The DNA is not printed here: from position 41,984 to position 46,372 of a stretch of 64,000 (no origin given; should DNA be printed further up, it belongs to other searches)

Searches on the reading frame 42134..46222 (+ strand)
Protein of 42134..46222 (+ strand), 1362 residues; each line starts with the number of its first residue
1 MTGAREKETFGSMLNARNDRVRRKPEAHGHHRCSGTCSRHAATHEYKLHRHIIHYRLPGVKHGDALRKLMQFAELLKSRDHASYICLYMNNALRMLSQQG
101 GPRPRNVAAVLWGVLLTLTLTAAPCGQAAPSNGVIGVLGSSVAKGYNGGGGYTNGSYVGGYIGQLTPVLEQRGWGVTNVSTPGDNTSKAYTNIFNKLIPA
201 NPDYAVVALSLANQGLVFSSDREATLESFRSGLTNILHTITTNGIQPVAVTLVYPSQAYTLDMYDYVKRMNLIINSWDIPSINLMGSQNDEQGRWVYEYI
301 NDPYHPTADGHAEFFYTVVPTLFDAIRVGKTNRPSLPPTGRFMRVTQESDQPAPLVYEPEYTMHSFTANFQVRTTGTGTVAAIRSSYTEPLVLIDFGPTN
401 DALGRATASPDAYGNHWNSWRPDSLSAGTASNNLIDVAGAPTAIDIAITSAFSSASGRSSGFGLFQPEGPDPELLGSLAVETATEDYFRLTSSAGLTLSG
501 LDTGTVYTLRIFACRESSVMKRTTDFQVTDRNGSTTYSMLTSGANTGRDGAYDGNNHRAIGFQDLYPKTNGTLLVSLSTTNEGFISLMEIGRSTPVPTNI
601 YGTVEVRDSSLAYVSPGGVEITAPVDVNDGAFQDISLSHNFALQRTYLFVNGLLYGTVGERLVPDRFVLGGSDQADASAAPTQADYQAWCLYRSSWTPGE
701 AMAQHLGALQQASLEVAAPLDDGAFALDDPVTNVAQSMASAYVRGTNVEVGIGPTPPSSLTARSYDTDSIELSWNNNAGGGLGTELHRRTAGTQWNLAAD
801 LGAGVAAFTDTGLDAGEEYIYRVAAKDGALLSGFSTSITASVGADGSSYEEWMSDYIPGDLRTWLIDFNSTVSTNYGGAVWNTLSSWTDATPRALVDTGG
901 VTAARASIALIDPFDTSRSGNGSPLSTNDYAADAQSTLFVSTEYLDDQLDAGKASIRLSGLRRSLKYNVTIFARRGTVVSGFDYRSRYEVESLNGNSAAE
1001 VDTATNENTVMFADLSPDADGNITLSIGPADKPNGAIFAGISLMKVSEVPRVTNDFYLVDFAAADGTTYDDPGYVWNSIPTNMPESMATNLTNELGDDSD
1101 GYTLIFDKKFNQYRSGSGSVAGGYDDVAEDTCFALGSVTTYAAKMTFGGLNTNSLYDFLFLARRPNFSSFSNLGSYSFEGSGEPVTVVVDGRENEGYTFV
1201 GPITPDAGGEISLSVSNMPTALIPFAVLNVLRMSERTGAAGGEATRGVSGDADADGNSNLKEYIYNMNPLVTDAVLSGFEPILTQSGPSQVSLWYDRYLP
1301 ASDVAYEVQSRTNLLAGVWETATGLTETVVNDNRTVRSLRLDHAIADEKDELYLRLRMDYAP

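Call 60: search_protein_families(library=pfam, proteins=[window:42134-46222:+], max_evalue=0.0001)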
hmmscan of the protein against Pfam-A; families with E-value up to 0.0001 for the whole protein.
window:42134-46222:+ (1362 aa): 2 families
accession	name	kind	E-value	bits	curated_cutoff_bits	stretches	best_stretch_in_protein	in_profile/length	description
PF00041.27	fn3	-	2.6e-09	37.6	25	0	756-839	2-82/84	Fibronectin type III domain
PF13472.12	Lipase_GDSL_2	-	8.6e-08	33.3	32.9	1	137-312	1-177/178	GDSL-like Lipase/Acylhydrolase family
